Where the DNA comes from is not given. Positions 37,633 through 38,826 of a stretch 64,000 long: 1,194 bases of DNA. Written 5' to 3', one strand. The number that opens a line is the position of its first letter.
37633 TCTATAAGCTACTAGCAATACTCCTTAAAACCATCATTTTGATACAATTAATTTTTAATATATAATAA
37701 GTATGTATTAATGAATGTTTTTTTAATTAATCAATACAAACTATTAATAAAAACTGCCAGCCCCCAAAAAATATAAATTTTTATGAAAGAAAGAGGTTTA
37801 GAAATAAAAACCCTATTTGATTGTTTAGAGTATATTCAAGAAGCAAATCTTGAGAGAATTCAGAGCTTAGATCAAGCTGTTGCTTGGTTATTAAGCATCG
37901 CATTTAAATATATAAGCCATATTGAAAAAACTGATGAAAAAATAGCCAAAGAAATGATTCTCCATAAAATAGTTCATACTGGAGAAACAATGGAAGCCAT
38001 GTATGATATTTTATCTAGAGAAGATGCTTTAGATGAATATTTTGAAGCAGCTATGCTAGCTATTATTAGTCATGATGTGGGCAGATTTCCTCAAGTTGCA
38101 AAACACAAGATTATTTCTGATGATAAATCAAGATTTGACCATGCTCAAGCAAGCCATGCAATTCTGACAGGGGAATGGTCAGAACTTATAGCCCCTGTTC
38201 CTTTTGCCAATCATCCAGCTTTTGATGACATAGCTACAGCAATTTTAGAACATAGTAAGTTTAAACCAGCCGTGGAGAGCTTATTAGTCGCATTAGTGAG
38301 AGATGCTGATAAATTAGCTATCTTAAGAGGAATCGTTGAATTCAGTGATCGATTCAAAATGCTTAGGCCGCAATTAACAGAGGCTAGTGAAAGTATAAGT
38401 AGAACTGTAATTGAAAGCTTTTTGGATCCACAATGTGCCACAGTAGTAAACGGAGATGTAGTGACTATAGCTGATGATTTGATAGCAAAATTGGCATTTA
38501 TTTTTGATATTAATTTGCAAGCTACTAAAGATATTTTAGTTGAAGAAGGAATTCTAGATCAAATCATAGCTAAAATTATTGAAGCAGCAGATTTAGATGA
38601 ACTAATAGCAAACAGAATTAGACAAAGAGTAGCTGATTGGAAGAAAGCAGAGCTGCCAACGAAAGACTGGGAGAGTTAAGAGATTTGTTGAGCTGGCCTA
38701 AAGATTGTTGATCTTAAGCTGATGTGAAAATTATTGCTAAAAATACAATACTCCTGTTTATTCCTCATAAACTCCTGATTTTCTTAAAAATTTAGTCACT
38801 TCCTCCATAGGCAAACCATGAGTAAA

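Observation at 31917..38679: Envelope glycosylation cluster: GT2, GT-C, small membrane protein, WecA-like transferase, DPPR-synthase-like UbiA and an HD phosphohydrolase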

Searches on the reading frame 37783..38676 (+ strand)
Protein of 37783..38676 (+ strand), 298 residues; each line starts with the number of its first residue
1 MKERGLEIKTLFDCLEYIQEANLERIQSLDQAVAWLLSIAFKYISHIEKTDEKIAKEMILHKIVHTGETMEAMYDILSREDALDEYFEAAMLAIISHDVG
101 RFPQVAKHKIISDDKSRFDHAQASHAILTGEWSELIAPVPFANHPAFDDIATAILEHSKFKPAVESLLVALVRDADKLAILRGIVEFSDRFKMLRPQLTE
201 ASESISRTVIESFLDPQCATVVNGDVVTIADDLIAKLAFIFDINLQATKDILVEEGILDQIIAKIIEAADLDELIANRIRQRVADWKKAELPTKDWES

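Call 3: search_protein_families(library=pfam, proteins=[window:37783-38676:+], max_evalue=0.1)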
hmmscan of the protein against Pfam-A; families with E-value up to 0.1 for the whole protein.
window:37783-38676:+ (298 aa): 2 families
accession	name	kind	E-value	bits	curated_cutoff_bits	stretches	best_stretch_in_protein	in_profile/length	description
PF01966.28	HD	-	0.00052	20.7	22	1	68-179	7-114/116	HD domain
PF13030.11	DUF3891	-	0.074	13.2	24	0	121-165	14-59/219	Protein of unknown function (DUF3891)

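Call 4: search_protein_families(library=ncbifam, proteins=[window:37783-38676:+], max_evalue=0.1)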
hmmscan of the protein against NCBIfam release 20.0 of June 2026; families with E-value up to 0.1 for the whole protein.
window:37783-38676:+ (298 aa): 0 families

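Call 10: search_solved_structures(query=window:37783-38676:+, max_evalue=10)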
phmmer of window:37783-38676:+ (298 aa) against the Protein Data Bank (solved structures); distinct sequences matched with E-value up to 10: 7.
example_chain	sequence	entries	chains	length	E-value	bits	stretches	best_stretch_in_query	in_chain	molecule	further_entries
6qx5_A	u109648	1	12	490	0.93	12.3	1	18-83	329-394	Portal protein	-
8e4g_r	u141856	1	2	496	0.95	12.3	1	18-83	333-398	Portal protein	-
3j4a_A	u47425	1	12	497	0.95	12.3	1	18-83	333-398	Head-to-tail joining protein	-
6r21_A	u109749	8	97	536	1.1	12.1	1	19-83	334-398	Portal protein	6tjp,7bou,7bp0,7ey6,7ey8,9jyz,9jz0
6qwp_A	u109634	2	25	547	1.1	12.1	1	19-83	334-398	Portal protein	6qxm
4akv_A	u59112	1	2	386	1.5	11.6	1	37-105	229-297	SORTING NEXIN-33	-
4rh7_A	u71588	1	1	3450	7.6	9.3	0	221-287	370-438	Green fluorescent protein/Cytoplasmic dynein 2 heavy chain 1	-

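Call 36: find_homologous_proteins(query=window:37783-38676:+)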
Query window:37783-38676:+ (298 aa): 1 proteins with E <= 0.001 among 2983 candidates.
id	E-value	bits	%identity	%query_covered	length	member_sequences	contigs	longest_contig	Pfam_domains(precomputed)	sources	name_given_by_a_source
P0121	9.0e-187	637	100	100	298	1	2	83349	-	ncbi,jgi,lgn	ncbi:MAG: hypothetical protein PVJ09_03715 [Candidatus Woesebacteria bacterium]|jgi:hypothetical pro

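Call 52: search_protein_representatives(protein=window:37783-38676:+)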
Query: 298 residues. Proteins with E-value up to 0.001 (for the whole library): 815; up to 1e-10: 50; up to 1e-30: 1. The best 150 are listed.
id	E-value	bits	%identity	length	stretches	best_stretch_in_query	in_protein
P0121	2.9e-187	637.1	100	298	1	1-298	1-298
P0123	1.6e-22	96.8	37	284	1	52-269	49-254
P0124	2.7e-18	83.0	32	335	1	42-287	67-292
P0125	2.8e-18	82.9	31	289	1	28-288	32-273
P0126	5.0e-17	78.8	32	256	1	54-262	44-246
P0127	2.1e-16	76.8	31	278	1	48-288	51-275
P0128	2.2e-16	76.7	34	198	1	58-265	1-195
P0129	2.0e-15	73.5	34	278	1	53-276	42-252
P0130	3.4e-15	72.8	34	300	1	48-260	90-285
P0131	3.7e-15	72.7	29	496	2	77-260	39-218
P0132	6.8e-15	71.8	34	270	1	55-265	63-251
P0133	7.2e-15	71.7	33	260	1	49-286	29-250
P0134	1.2e-14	71.0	31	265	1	52-288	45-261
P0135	1.2e-14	71.0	33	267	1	45-292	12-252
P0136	1.5e-14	70.6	29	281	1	27-263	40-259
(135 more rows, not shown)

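Call 55: search_protein_families(library=pfam, alignment_id=A6, max_evalue=0.001)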
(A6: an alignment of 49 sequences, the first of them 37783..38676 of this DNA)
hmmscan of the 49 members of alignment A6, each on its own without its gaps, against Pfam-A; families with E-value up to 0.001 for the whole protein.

A. member 1, window:37783-38676:+ (298 aa): 1 family
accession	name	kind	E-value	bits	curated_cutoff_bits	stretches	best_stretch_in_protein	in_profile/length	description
PF01966.28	HD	-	0.00052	20.7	22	1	68-179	7-114/116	HD domain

B. families by the number of members that match (of 49 scanned): 2 families
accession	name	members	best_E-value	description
PF01966.28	HD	45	3.3e-15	HD domain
PF08668.18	HDOD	1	2.6e-06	HDOD domain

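Call 56: search_solved_structures(query=A6, max_evalue=0.01)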
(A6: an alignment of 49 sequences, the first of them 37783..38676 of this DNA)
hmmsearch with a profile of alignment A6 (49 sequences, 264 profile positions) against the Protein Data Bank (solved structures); distinct sequences matched with E-value up to 0.01: 3.
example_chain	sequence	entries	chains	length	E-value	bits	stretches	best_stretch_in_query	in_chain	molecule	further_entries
2pq7_A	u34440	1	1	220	3.5e-10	42.7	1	44-158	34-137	Predicted HD superfamily hydrolase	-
2o08_A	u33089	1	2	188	4e-05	26.1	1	39-139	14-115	BH1327 protein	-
3gw7_A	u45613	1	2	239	0.0005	22.5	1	32-158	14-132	Uncharacterized protein yedJ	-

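Call 57: find_encoding_contigs(protein=P0123, flank=6000, max_places=2)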
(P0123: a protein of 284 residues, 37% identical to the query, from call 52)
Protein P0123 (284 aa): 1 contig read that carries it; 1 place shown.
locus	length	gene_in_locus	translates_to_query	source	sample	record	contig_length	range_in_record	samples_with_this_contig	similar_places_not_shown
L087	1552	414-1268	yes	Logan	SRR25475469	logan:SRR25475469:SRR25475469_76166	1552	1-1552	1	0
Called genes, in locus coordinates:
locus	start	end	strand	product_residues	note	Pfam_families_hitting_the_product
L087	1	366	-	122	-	?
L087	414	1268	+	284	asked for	PF01966:HD (faint)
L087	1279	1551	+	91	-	?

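Call 76: list_cluster_members(proteins=[P0123, P0124, P0125, P0126, P0127, P0129, P0130, P0132, P0133, P0134])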
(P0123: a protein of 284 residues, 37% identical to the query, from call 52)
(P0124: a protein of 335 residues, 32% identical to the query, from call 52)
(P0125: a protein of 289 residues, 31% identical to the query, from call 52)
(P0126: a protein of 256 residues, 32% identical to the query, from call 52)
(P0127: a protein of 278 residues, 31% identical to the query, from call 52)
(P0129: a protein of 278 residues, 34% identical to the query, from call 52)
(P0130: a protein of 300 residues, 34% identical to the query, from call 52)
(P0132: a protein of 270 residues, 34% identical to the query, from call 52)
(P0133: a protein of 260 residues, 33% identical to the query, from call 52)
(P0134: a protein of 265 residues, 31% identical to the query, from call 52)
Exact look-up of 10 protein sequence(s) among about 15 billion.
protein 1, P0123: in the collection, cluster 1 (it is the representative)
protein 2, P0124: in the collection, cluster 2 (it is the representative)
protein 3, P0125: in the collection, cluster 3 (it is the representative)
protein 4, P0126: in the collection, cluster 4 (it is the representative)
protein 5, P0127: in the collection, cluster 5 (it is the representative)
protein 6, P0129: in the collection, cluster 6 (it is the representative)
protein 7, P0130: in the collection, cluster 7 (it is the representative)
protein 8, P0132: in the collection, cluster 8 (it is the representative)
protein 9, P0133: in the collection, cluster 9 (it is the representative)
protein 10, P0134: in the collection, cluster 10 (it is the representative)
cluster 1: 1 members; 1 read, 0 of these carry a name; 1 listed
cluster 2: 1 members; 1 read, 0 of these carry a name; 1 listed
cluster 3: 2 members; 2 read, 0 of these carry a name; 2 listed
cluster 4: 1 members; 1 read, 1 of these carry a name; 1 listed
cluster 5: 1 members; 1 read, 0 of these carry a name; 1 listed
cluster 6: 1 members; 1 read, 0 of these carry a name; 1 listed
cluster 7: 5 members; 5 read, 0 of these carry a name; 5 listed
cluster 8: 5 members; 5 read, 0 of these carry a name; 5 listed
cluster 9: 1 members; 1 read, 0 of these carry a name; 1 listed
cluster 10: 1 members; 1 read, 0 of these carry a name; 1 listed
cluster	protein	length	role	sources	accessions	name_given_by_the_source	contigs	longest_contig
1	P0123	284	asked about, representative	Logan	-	-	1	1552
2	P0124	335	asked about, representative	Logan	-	-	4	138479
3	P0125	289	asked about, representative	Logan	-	-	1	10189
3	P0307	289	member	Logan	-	-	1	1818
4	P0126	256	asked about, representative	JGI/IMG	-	hypothetical protein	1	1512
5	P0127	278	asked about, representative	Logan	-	-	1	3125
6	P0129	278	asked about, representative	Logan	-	-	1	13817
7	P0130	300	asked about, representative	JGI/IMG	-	-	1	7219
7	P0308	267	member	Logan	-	-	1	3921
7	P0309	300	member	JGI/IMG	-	-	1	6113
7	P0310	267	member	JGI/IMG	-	-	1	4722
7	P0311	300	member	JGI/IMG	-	-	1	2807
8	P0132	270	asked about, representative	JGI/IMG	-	-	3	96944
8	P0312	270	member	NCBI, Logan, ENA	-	-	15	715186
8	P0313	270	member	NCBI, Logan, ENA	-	-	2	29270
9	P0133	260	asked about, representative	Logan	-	-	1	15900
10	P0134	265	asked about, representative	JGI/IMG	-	-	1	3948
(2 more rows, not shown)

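Call 81: find_encoding_contigs(protein=P0124, flank=6000, max_places=1)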
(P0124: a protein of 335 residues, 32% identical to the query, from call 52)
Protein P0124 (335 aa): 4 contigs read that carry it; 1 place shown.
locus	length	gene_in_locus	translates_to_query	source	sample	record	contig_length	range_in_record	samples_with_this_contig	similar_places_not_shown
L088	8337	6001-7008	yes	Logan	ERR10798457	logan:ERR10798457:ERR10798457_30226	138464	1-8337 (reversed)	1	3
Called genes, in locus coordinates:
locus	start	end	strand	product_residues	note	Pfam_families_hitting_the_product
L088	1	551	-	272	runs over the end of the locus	PF01790:LGT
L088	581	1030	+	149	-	-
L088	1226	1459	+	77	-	-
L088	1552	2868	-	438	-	PF00772:DnaB, PF13481:AAA_25, PF03796:DnaB_C, PF06745:ATPase (faint)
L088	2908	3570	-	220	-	PF13483:Lactamase_B_3, PF12706:Lactamase_B_2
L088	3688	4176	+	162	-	-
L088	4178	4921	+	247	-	-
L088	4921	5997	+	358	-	PF01321:Creatinase_N (weak), PF00557:Peptidase_M24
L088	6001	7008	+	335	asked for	-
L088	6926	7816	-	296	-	PF10672:Methyltrans_SAM (weak)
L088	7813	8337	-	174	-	?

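Call 82: find_encoding_contigs(protein=P0312, flank=6000, max_places=1)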
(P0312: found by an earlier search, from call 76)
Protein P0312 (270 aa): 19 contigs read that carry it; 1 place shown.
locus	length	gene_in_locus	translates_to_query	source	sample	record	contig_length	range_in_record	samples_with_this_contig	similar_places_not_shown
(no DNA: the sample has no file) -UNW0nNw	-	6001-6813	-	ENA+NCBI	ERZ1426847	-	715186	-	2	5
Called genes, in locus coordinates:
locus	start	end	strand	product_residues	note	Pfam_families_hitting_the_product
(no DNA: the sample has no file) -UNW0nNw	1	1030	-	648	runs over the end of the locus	PF10060:DUF2298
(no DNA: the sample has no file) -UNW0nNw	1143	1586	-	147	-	-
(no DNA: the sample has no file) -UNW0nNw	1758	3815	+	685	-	PF09586:YfhO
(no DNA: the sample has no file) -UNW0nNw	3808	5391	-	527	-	PF13231:PMT_2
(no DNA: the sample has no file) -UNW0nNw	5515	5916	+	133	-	-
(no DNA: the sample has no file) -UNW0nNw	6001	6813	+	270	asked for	PF01966:HD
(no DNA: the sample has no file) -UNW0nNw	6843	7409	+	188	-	PF07963:N_methyl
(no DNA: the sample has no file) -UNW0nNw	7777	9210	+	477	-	PF00496:SBP_bac_5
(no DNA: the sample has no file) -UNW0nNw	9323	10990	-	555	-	PF00239:Resolvase, PF07508:Recombinase, PF13408:Zn_ribbon_recom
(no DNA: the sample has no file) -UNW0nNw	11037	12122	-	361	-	PF00589:Phage_integrase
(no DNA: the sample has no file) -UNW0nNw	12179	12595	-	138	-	-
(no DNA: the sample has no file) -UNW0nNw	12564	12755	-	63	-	-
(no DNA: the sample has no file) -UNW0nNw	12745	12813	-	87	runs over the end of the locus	PF18903:DUF5659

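Call 83: find_encoding_contigs(protein=P0129, flank=6000, max_places=1)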
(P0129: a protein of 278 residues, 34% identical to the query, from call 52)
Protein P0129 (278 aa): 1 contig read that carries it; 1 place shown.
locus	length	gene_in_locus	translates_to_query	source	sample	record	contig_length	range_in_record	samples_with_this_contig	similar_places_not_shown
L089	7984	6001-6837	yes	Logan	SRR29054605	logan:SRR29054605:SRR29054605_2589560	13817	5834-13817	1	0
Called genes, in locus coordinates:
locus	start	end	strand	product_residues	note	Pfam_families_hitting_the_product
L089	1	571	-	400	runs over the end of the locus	PF02073:Peptidase_M29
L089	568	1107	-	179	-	PF08271:Zn_Ribbon_TF (faint), PF12760:Zn_ribbon_IS1595 (faint), PF13240:Zn_Ribbon_1 (faint), PF13248:Zn_ribbon_3 (faint), PF26788:DUF8260 (faint), PF01396:Zn_ribbon_Top1 (faint), PF03119:DNA_ligase_ZBD (faint), PF06677:Auto_anti-p27 (faint), +1 more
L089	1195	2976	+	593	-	PF21269:TreT_GT1, PF00534:Glycos_transf_1, PF20706:GT4-conflict, PF13692:Glyco_trans_1_4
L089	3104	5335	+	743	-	PF00982:Glyco_transf_20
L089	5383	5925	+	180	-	PF02600:DsbB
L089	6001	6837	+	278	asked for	-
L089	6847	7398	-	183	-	-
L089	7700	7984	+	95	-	?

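Call 84: find_encoding_contigs(protein=P0133, flank=6000, max_places=1)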
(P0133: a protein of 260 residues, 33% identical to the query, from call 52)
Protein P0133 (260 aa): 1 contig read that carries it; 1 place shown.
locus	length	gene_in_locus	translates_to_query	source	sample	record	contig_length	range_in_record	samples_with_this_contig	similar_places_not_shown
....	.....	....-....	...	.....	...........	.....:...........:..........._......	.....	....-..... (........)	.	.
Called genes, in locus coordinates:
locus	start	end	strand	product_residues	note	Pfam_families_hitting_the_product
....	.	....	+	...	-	?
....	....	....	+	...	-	-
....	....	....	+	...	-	-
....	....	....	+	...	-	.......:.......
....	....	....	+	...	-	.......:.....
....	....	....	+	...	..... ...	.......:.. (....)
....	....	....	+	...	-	-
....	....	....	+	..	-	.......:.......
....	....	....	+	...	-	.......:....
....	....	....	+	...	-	-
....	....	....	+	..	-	-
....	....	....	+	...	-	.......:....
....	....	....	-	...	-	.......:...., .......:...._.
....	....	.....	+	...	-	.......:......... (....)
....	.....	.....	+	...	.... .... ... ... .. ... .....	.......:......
